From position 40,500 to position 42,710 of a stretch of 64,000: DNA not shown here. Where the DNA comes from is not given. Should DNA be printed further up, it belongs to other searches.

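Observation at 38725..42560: Rieske/cytochrome b6 operon translationally coupled to an HdrDE/DsrMK-like fusion: candidate undescribed quinol-linked redox complex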

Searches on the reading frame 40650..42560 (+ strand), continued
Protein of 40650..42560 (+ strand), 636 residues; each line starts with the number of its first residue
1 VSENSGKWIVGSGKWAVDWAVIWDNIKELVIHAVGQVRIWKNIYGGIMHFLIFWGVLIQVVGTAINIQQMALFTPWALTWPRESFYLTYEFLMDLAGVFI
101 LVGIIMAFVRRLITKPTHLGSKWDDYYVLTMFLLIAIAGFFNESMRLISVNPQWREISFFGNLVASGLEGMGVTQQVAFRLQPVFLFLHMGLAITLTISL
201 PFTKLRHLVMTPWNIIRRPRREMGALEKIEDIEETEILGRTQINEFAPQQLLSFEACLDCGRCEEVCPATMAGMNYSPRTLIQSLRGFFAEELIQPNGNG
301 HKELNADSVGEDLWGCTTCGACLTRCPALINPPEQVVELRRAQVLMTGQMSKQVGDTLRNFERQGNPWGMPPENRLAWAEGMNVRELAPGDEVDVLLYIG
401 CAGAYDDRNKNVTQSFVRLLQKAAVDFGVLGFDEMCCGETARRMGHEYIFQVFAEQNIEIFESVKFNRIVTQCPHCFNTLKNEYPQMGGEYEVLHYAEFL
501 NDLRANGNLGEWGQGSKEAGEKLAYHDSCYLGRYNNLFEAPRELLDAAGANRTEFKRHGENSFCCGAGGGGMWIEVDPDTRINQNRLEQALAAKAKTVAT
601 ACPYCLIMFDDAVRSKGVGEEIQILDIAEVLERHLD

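Call 25: search_solved_structures(query=window:40650-42560:+, max_evalue=0.001, show_alignments=3)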
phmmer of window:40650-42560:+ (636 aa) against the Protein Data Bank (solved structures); distinct sequences matched with E-value up to 0.001: 10.
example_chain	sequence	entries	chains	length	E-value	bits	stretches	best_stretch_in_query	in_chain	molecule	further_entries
9ojn_A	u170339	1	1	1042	1e-103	351.1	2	285-636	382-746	Iron-sulfur-binding reductase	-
9sfi_C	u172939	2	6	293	1.3e-07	33.6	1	543-612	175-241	H(2)/formate:CoB-CoM heterodisulfide,ferredoxin reductase subunit B2 | Heterodisulfide reductase subunit B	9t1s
8rvv_B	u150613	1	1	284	5.6e-07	31.5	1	480-630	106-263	H(2):CoB-CoM heterodisulfide,ferredoxin reductase subunit B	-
8rvu_b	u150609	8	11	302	7.1e-07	31.1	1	480-630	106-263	H(2):CoB-CoM heterodisulfide,ferredoxin reductase subunit B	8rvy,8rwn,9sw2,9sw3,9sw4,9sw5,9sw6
5odc_B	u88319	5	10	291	2.4e-05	26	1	542-612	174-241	Heterodisulfide reductase, subunit B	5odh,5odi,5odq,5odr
7bkb_B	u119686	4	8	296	9.5e-05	24.1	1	486-611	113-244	CoB--CoM heterodisulfide reductase subunit B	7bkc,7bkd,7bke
8rvv_C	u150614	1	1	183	0.00016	23.4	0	312-351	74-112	H(2):CoB-CoM heterodisulfide,ferredoxin reductase subunit C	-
5odc_C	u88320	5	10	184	0.00016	23.3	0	252-353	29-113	Heterodisulfide reductase, subunit C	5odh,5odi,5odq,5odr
8rvu_c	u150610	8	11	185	0.00017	23.2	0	253-351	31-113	H(2):CoB-CoM heterodisulfide,ferredoxin reductase subunit C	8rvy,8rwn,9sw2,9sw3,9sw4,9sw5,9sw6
9sfi_E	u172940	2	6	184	0.00025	22.7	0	249-352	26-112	H(2)/formate:CoB-CoM heterodisulfide,ferredoxin reductase subunit C2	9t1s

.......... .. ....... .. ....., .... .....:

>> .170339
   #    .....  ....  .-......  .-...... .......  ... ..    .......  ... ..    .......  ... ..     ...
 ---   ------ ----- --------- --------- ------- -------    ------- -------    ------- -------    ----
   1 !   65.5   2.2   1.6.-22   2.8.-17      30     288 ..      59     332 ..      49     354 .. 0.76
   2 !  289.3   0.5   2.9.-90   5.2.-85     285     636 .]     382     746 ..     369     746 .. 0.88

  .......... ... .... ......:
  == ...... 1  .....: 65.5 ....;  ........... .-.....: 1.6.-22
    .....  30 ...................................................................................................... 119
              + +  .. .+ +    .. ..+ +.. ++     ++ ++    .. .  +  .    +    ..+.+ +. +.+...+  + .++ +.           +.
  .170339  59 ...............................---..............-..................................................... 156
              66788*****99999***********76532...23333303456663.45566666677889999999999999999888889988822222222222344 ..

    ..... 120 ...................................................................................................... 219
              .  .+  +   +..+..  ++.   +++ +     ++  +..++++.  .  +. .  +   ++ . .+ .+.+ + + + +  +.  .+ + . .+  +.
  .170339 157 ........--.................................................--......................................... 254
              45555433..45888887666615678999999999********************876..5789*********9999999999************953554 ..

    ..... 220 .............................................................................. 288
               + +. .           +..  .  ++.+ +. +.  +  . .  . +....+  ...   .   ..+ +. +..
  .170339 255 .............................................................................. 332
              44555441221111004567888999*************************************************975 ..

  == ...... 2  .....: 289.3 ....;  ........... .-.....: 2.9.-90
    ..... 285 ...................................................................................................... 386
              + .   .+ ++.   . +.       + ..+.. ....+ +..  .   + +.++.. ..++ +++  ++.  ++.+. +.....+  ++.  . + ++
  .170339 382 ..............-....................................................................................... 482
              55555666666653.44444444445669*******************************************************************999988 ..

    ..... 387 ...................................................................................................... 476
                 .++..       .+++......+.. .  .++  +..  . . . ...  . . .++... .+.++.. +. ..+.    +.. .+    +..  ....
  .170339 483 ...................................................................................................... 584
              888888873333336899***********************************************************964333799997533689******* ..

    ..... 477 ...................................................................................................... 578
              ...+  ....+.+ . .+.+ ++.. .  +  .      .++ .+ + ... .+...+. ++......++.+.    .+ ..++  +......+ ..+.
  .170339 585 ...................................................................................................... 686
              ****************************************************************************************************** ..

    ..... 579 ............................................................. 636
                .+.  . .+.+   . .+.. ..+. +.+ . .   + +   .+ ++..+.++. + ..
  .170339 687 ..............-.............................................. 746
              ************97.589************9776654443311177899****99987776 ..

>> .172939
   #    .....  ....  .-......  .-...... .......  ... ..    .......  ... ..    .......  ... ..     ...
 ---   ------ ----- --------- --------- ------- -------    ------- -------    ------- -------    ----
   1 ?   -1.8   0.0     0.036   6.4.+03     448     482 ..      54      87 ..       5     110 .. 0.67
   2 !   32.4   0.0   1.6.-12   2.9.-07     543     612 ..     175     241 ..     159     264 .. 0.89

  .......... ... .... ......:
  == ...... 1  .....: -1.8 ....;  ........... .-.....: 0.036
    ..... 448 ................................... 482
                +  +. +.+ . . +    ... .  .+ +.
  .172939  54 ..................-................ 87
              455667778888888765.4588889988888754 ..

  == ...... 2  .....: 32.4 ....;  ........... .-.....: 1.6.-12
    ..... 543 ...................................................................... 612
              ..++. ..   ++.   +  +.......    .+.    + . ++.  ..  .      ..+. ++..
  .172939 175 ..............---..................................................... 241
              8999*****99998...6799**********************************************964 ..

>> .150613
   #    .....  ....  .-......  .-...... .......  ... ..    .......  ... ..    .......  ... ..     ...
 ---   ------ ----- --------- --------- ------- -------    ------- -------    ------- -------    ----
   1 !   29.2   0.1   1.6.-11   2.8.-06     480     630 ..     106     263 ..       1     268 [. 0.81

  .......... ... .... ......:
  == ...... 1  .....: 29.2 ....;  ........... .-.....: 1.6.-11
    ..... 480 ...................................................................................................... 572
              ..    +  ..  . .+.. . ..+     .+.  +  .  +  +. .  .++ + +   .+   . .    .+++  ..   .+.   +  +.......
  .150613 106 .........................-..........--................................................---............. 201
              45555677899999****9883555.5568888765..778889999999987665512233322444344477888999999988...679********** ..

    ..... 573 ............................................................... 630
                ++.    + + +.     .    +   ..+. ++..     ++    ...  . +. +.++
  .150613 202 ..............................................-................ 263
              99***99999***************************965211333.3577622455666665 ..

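Call 35: search_protein_families(library=pfam, proteins=[L001:9927-10922:+, L002:9963-10994:+, L047:4112-5299:+, L010:793-2007:+, L035:1523-3952:+, L046:11036-12562:+, L024:2158-3471:+], max_evalue=0.1)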
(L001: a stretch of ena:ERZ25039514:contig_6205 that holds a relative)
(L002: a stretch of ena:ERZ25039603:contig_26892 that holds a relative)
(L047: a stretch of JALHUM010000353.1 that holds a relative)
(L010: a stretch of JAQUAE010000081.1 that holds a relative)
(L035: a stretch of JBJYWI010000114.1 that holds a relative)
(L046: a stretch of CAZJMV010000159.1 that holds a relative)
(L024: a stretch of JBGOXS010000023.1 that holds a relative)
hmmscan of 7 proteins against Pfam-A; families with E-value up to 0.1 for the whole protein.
L001:9927-10922:+ (331 aa): 8 families
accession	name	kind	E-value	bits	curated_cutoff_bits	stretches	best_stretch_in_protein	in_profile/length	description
PF13187.11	Fer4_9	-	8e-05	23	27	2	263-314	2-50/52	4Fe-4S dicluster domain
PF12838.12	Fer4_7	-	0.00017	22.4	27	1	263-313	2-50/52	4Fe-4S dicluster domain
PF13183.11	Fer4_8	-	0.00032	21.6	27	1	260-314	2-67/68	4Fe-4S dicluster domain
PF04432.18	FrhB_FdhB_C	-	0.00069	20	23.3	1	89-187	2-114/150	Coenzyme F420 hydrogenase/dehydrogenase, beta subunit C terminus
PF13237.11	Fer4_10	-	0.001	19.4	25.5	1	260-312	6-53/53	4Fe-4S dicluster domain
PF00037.32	Fer4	-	0.017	15.4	21.1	0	301-313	8-20/24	4Fe-4S binding domain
PF13534.11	Fer4_17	-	0.019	16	22.2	0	263-315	2-60/61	4Fe-4S dicluster domain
PF12798.12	Fer4_3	-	0.026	15.8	27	0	301-313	1-13/15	4Fe-4S binding domain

L002:9963-10994:+ (343 aa): 9 families
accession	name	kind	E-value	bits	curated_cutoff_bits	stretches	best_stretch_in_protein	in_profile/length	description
PF04432.18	FrhB_FdhB_C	-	0.00017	21.9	23.3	1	84-188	3-120/150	Coenzyme F420 hydrogenase/dehydrogenase, beta subunit C terminus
PF13183.11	Fer4_8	-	0.00058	20.8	27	1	256-310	2-67/68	4Fe-4S dicluster domain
PF13187.11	Fer4_9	-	0.00085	19.7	27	1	259-310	2-50/52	4Fe-4S dicluster domain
PF13534.11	Fer4_17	-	0.0055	17.7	22.2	1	258-310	1-59/61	4Fe-4S dicluster domain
PF12838.12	Fer4_7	-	0.0084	17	27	1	259-309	2-50/52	4Fe-4S dicluster domain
PF13237.11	Fer4_10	-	0.013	15.9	25.5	0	296-310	8-23/53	4Fe-4S dicluster domain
PF12797.12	Fer4_2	-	0.031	14.7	24.5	0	258-270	9-21/22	4Fe-4S binding domain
PF18892.5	DUF5651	-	0.032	14.6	27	0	295-315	16-36/53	Family of unknown function (DUF5651)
PF12837.12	Fer4_6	-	0.07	13.6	25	1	296-308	8-20/24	4Fe-4S binding domain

L047:4112-5299:+ (395 aa): 9 families
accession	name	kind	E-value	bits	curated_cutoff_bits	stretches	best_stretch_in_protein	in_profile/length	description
PF13183.11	Fer4_8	-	2e-05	25.5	27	1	322-375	2-67/68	4Fe-4S dicluster domain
PF13187.11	Fer4_9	-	0.00018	21.9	27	1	324-375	1-50/52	4Fe-4S dicluster domain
PF12838.12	Fer4_7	-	0.00045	21.1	27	1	324-374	1-50/52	4Fe-4S dicluster domain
PF14697.11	Fer4_21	-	0.002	18.7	35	0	360-373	39-52/59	4Fe-4S dicluster domain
PF12800.12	Fer4_4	-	0.019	15.7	24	1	361-373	3-15/17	4Fe-4S binding domain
PF04432.18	FrhB_FdhB_C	-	0.019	15.3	23.3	0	154-253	3-116/150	Coenzyme F420 hydrogenase/dehydrogenase, beta subunit C terminus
PF13237.11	Fer4_10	-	0.02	15.2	25.5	1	321-373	5-53/53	4Fe-4S dicluster domain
PF13534.11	Fer4_17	-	0.027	15.4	22.2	1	324-376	1-60/61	4Fe-4S dicluster domain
PF12837.12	Fer4_6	-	0.055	13.9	25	1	361-373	8-20/24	4Fe-4S binding domain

L010:793-2007:+ (404 aa): 4 families
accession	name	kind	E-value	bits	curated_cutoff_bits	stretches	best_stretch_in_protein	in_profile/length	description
PF07730.19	HisKA_3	-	1.6e-15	57.8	24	1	199-264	1-66/68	Histidine kinase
PF02518.31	HATPase_c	-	2e-13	51.2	26.4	1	307-401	4-110/111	Histidine kinase-, DNA gyrase B-, and HSP90-like ATPase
PF13581.12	HATPase_c_2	-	2.1e-06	28.2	27.4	1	300-378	23-112/127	Histidine kinase-like ATPase domain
PF08279.18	HTH_11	-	0.018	15.4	25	1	225-259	9-44/55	HTH domain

L035:1523-3952:+ (809 aa): 4 families
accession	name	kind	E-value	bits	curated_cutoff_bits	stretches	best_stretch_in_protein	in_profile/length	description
PF00676.26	E1_dh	-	5.6e-23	81.8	22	1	38-360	13-294/300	Dehydrogenase E1 component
PF02779.29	Transket_pyr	-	5.3e-20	72.2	27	1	477-638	7-165/174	Transketolase, pyrimidine binding domain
PF02780.25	Transketolase_C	-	2.4e-19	69.9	25.9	1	666-764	4-100/124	Transketolase, C-terminal domain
PF17147.9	PFOR_II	-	0.0035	18.1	27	1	673-746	2-74/102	Pyruvate:ferredoxin oxidoreductase core domain II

L046:11036-12562:+ (508 aa): 19 families
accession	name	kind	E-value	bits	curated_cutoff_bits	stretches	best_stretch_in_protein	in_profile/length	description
PF07992.20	Pyr_redox_2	-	2.6e-72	244.2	26.1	1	47-369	1-291/291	Pyridine nucleotide-disulphide oxidoreductase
PF02852.28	Pyr_redox_dim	-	9.7e-36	122.8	25.3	1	389-498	1-110/110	Pyridine nucleotide-disulphide oxidoreductase, dimerisation domain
PF00070.33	Pyr_redox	-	2.1e-23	83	22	1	218-294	1-79/82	Pyridine nucleotide-disulphide oxidoreductase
PF13738.12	Pyr_redox_3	-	6.1e-17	62.3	30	1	50-353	1-305/305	Pyridine nucleotide-disulphide oxidoreductase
PF01134.28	GIDA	-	6.4e-11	42.4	22.1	1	48-188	1-150/391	Glucose inhibited division protein A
PF03486.20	HI0933_like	-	1.1e-10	41.8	50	2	48-78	2-32/244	HI0933-like protein Rossmann domain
PF12831.13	FAD_oxidored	-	6.5e-10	39.3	27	1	48-186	1-144/416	FAD dependent oxidoreductase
PF00890.30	FAD_binding_2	-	1.2e-08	35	20.4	1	48-78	1-31/414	FAD binding domain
PF01494.25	FAD_binding_3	-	1.9e-08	34.3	22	2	46-77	1-32/349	FAD binding domain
PF13434.12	Lys_Orn_oxgnase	-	3.5e-07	30.1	21.3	1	133-263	104-237/339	L-lysine 6-monooxygenase/L-ornithine 5-monooxygenase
PF13450.12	NAD_binding_8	-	9.1e-07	29.5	21.9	1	51-82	1-33/68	NAD(P)-binding Rossmann-like domain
PF01266.30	DAO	-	7.4e-06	26.2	27.9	1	48-81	1-35/353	FAD dependent oxidoreductase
PF01262.27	AlaDh_PNT_C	-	1.7e-05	24.8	23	1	38-78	18-60/214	Alanine dehydrogenase/PNT, C-terminal domain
PF02737.24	3HCDH_N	-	2.7e-05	24.6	22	1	219-273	2-56/180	3-hydroxyacyl-CoA dehydrogenase, NAD binding domain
PF01946.23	Thi4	-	2.7e-05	24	26.2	1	46-86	17-65/235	Thi4 family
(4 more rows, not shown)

L024:2158-3471:+ (437 aa): 4 families
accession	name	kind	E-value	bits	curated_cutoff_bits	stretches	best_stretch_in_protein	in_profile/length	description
PF00198.28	2-oxoacid_dh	-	5.7e-73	245.6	23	1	208-435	3-226/232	2-oxoacid dehydrogenases acyltransferase (catalytic domain)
PF00364.28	Biotin_lipoyl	-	1.1e-17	64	22.1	1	5-75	3-72/73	Biotin-requiring enzyme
PF02817.22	E3_binding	-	2.1e-12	47.5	23.7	1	130-164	2-36/36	e3 binding domain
PF13437.12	HlyD_3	-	0.015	16.4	22.2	0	48-80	2-34/106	HlyD family secretion protein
